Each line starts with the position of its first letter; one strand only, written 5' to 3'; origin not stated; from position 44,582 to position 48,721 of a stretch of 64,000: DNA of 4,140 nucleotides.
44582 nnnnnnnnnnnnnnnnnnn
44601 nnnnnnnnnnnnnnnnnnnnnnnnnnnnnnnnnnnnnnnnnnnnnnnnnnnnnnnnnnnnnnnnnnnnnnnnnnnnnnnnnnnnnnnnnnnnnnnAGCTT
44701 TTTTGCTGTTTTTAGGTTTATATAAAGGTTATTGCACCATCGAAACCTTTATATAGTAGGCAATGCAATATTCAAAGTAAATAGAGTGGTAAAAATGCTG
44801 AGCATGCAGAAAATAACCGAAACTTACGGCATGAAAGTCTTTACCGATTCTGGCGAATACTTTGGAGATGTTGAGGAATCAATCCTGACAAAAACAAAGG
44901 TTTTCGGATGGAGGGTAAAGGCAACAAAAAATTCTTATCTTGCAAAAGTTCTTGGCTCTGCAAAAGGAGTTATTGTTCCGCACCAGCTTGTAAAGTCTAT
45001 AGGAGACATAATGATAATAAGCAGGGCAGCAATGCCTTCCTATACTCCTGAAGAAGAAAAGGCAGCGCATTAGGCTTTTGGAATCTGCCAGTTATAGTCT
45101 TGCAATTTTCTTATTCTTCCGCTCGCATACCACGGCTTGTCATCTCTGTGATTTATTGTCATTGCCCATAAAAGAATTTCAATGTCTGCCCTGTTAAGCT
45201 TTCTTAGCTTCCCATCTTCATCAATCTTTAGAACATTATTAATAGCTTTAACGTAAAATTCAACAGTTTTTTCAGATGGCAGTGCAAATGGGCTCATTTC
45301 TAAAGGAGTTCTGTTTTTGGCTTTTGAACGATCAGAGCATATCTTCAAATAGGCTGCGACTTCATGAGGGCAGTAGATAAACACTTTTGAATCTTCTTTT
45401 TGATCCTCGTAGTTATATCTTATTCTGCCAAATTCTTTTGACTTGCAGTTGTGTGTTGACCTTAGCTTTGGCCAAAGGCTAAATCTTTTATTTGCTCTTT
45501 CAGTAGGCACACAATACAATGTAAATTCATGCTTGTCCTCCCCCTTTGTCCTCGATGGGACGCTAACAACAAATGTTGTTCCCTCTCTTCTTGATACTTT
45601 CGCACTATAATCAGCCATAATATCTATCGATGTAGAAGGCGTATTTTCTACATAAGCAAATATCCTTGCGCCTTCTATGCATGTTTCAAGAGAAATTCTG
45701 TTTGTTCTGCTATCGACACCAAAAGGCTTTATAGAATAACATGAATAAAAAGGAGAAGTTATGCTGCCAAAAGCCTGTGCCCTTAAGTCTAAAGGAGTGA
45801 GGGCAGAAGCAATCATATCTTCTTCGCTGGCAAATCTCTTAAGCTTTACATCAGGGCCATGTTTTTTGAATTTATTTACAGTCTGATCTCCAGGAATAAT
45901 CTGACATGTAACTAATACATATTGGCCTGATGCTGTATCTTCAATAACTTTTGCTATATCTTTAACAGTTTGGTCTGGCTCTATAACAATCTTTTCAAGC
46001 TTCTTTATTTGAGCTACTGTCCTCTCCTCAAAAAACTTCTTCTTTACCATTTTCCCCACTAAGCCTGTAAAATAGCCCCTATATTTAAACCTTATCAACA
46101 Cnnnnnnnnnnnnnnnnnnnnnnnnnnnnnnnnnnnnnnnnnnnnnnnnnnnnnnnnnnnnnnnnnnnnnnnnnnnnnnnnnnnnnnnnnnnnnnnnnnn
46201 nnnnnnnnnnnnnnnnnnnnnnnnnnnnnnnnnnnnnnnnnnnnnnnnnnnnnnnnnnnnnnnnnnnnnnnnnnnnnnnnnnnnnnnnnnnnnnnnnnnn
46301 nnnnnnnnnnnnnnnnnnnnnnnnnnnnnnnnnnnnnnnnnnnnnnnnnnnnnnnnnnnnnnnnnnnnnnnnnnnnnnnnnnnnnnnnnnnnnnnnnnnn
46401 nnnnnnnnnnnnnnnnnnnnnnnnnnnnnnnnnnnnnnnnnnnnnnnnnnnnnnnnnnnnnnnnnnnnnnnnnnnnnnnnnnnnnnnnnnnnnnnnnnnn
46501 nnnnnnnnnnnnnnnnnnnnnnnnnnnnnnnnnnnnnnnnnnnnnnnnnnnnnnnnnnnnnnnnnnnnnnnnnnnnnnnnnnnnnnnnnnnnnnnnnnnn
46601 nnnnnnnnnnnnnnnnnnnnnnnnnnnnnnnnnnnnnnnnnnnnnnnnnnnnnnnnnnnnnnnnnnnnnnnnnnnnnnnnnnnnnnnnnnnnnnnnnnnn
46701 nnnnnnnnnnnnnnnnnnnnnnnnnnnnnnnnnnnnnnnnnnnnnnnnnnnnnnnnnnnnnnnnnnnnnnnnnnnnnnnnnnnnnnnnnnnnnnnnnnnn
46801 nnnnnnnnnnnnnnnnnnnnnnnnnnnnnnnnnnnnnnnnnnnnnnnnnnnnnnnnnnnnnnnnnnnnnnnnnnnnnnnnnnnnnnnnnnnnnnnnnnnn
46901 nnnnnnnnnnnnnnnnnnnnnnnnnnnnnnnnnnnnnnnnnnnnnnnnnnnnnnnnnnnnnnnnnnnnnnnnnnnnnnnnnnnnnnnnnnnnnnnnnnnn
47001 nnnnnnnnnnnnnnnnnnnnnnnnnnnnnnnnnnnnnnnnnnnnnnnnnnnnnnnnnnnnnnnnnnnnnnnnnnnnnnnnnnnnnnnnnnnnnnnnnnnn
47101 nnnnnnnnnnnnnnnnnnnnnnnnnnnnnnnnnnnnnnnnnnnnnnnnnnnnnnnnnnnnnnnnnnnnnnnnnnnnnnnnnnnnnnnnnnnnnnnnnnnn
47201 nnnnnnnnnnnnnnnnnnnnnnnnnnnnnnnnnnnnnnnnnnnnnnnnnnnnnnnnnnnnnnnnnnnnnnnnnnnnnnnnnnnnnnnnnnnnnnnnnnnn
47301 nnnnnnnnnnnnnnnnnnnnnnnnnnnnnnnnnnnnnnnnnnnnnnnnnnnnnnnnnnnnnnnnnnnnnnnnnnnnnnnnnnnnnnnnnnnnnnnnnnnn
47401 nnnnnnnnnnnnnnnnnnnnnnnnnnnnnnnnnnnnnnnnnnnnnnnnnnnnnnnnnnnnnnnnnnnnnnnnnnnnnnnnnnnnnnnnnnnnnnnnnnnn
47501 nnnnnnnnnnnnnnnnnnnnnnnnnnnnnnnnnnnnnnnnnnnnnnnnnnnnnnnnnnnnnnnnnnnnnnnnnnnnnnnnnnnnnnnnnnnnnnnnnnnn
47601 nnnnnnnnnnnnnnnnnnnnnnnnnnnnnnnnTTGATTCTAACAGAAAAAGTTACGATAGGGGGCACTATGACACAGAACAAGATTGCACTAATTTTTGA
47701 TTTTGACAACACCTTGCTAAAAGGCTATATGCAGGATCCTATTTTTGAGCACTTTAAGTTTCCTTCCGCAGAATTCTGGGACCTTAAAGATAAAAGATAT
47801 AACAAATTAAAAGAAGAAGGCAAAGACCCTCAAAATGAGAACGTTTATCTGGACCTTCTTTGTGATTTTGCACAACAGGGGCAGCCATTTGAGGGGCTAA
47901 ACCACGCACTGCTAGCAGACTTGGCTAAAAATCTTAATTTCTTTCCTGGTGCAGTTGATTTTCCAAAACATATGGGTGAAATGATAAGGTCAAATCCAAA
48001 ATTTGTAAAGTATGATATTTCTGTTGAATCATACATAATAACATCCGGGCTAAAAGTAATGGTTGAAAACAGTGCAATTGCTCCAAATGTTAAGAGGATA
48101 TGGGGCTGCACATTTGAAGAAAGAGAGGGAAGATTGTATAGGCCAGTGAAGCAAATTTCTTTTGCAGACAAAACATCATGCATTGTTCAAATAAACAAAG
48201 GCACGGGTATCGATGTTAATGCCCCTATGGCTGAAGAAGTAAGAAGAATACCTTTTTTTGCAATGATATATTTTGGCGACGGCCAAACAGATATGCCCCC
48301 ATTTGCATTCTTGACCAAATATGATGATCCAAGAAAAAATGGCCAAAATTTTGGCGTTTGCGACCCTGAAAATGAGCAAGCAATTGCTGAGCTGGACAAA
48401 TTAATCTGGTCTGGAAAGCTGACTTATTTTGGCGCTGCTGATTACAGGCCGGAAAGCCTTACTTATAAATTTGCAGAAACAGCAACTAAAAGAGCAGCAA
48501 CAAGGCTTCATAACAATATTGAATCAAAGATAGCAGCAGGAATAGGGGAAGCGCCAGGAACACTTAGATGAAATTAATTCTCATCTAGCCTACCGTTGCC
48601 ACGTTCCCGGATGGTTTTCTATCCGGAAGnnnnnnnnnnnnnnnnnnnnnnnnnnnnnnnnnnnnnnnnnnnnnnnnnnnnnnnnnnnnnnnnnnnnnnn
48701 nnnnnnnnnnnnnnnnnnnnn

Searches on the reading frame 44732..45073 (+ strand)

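Call 87: search_protein_families(library=padloc, proteins=[window:44732-45073:+], max_evalue=0.01)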
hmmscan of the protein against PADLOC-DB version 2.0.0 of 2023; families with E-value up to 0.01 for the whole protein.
window:44732-45073:+ (113 aa): 0 families

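Call 88: search_protein_families(library=phrogs, proteins=[window:44732-45073:+], max_evalue=0.01)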
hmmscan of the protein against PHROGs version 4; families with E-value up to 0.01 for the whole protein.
window:44732-45073:+ (113 aa): 0 families

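Call 106: search_protein_families(library=pfam, proteins=[window:44732-45073:+], max_evalue=0.001)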
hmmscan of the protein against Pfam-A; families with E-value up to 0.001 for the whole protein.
window:44732-45073:+ (113 aa): 1 family
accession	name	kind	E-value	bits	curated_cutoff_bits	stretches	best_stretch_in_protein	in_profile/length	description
PF05239.21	PRC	-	0.00021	21.7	21.2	1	28-96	6-71/78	PRC-barrel domain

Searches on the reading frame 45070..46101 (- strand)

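Call 3: search_protein_families(library=pfam, proteins=[window:45070-46101:-], max_evalue=1)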
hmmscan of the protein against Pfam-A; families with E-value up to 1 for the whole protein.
window:45070-46101:- (343 aa): 1 family
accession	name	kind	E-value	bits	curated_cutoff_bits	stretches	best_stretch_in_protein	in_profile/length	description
PF18379.6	FERM_F1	-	0.19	12.2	26.1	1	229-298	5-71/96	FERM F1 ubiquitin-like domain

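Call 22: search_protein_families(library=ncbifam, proteins=[window:45070-46101:-], max_evalue=0.01)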
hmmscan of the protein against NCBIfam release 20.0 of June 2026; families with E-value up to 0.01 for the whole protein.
window:45070-46101:- (343 aa): 0 families

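Call 87: search_protein_families(library=padloc, proteins=[window:45070-46101:-], max_evalue=0.01)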
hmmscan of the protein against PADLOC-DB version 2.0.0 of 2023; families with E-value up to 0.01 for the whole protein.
window:45070-46101:- (343 aa): 0 families

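Call 88: search_protein_families(library=phrogs, proteins=[window:45070-46101:-], max_evalue=0.01)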
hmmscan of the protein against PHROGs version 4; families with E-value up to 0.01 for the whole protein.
window:45070-46101:- (343 aa): 0 families

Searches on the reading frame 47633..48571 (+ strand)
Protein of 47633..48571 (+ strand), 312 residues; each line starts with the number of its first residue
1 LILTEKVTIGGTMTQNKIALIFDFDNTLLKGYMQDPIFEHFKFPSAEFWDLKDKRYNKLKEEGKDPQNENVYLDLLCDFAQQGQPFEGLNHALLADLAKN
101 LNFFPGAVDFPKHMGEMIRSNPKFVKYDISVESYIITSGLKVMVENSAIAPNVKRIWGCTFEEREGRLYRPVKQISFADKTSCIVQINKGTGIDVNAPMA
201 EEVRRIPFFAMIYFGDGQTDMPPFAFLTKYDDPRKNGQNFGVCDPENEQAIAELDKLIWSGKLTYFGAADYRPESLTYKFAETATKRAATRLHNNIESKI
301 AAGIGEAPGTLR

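Call 3: search_protein_families(library=pfam, proteins=[window:47633-48571:+], max_evalue=1)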
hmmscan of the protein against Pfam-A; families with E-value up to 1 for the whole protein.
window:47633-48571:+ (312 aa): 3 families
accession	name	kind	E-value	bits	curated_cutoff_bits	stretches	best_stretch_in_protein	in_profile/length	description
PF12710.13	HAD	-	0.0069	17.3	27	1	21-222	2-186/189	haloacid dehalogenase-like hydrolase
PF06888.18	Put_Phosphatase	-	0.071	13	27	0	205-231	165-192/234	Putative Phosphatase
PF03767.20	Acid_phosphat_B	-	0.27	11.2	27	1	15-57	75-119/230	HAD superfamily, subfamily IIIB (Acid phosphatase)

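Call 22: search_protein_families(library=ncbifam, proteins=[window:47633-48571:+], max_evalue=0.01)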
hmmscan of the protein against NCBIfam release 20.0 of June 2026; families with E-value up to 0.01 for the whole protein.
window:47633-48571:+ (312 aa): 1 family
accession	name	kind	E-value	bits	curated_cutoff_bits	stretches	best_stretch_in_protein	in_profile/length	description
TIGR01488.1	HAD-SF-IB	subfamily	6.5e-06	26.2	45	1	134-225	93-175/177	HAD-IB family phosphatase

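Call 87: search_protein_families(library=padloc, proteins=[window:47633-48571:+], max_evalue=0.01)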
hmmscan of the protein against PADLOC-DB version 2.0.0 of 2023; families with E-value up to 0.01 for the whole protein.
window:47633-48571:+ (312 aa): 3 families
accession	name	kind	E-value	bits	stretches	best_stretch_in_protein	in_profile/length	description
PDLC05002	PDC-S34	-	3.8e-42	142.6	1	15-290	4-268/284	-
PDLC05001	PDC-S34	-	3.9e-28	96.5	1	15-282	13-266/384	-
PDLC05000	PDC-S34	-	1.1e-25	88.7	1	17-275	3-247/416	-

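Call 88: search_protein_families(library=phrogs, proteins=[window:47633-48571:+], max_evalue=0.01)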
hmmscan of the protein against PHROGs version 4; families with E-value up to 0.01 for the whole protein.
window:47633-48571:+ (312 aa): 0 families
